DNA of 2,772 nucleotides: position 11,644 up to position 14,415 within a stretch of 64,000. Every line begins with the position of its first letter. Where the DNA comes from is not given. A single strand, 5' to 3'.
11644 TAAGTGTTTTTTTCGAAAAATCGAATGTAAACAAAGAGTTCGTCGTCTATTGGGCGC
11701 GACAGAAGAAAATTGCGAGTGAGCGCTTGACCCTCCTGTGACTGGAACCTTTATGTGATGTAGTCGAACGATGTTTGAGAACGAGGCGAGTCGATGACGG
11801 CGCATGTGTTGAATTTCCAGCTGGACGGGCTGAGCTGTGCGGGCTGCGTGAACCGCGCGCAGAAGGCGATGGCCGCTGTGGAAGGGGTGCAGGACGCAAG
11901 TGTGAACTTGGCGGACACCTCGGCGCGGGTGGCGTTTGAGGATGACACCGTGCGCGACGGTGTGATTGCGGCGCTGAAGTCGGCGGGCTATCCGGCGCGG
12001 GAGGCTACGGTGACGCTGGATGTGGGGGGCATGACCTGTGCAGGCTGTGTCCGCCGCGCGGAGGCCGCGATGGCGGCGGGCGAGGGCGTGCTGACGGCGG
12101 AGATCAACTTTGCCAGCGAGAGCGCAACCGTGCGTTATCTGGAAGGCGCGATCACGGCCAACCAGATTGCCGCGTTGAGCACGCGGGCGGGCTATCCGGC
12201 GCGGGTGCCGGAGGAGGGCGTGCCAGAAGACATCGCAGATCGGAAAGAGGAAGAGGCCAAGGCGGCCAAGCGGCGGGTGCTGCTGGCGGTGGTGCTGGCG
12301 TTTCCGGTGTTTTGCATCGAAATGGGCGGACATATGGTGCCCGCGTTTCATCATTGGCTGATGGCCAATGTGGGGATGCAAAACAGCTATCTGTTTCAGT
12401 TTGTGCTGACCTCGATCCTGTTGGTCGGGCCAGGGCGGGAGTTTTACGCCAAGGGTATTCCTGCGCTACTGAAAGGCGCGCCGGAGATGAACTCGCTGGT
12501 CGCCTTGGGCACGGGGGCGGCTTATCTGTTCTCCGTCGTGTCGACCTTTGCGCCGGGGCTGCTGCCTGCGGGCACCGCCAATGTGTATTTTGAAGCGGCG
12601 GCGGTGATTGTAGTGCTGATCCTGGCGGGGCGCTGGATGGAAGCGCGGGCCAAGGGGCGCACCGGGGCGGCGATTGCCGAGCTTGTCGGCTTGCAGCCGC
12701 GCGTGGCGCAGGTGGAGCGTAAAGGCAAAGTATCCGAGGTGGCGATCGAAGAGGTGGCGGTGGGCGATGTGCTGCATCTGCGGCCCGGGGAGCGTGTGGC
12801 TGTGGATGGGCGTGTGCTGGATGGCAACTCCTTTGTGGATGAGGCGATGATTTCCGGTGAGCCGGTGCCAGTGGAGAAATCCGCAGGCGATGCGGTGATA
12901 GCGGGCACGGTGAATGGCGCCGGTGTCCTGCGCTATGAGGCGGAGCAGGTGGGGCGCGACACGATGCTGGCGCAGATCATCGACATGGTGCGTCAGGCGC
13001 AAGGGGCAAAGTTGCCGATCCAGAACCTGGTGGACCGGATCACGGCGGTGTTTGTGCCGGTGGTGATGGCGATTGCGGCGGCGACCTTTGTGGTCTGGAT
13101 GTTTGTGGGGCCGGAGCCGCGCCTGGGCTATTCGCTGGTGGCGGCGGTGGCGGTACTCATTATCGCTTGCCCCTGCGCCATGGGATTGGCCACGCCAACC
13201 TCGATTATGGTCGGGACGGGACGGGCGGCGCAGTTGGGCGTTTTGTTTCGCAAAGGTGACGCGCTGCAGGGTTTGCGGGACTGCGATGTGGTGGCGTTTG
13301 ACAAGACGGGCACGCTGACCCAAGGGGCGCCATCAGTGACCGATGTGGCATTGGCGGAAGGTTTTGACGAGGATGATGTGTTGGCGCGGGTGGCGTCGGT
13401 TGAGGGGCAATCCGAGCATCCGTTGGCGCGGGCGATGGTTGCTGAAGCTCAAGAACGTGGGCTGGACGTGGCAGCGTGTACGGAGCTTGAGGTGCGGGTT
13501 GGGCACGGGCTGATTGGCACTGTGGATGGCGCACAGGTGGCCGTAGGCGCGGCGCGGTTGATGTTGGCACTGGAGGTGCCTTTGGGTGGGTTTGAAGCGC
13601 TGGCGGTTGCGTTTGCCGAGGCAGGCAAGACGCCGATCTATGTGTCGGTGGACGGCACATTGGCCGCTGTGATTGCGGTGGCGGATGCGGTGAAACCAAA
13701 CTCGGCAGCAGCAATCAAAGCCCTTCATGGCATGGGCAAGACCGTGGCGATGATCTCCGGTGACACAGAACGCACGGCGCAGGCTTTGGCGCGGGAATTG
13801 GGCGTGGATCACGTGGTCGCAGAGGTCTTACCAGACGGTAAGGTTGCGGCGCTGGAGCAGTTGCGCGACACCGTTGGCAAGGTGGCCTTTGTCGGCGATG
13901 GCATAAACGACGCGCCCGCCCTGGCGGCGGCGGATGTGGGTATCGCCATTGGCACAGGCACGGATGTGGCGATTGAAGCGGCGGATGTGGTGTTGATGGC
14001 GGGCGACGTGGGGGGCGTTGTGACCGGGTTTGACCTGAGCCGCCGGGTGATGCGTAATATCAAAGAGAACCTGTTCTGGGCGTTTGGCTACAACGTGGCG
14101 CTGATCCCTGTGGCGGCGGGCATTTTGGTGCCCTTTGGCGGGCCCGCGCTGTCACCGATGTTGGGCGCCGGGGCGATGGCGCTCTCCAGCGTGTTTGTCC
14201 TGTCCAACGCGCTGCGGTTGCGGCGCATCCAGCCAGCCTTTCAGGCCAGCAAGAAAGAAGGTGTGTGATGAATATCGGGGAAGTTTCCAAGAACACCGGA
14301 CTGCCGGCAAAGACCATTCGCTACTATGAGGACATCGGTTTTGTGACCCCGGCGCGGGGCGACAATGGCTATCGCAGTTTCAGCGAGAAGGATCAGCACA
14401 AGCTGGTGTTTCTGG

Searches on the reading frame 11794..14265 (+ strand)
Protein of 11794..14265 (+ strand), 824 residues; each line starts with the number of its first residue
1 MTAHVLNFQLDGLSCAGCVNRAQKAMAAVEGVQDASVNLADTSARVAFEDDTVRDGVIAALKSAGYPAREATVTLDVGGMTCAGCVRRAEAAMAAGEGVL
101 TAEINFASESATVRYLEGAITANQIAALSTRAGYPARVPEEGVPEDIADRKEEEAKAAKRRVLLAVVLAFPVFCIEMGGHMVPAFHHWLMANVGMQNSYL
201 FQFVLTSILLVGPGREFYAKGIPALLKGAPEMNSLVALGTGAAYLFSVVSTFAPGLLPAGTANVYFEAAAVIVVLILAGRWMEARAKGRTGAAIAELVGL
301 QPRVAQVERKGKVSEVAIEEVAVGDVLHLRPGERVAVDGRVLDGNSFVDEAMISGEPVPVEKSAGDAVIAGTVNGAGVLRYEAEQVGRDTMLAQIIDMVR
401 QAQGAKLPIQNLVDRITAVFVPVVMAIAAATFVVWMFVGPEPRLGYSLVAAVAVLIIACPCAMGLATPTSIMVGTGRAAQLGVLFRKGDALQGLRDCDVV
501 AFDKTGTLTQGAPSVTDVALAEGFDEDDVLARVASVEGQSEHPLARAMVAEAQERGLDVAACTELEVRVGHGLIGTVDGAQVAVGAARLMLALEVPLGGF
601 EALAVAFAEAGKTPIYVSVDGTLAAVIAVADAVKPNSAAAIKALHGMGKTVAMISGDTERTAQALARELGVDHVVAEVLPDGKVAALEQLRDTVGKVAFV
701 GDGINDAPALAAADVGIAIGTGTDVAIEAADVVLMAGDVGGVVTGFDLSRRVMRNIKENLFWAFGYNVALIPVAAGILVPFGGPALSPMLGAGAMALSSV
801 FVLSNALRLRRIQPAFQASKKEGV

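Call 56: search_protein_families(library=pfam, proteins=[window:11794-14265:+], max_evalue=0.00001)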
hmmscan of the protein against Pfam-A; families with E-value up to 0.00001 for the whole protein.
window:11794-14265:+ (824 aa): 4 families
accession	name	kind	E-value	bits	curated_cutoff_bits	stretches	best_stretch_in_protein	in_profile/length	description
PF00122.25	E1-E2_ATPase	-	3.4e-58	196.6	28.1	1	300-480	2-180/181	E1-E2 ATPase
PF00702.32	Hydrolase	-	2.3e-37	129.7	26.4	1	498-714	2-191/191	haloacid dehalogenase-like hydrolase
PF00403.32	HMA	-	1e-21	77.5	24.8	2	8-66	2-61/62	Heavy-metal-associated domain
PF08282.18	Hydrolase_3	-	1.1e-06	29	20.9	0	693-743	202-252/255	haloacid dehalogenase-like hydrolase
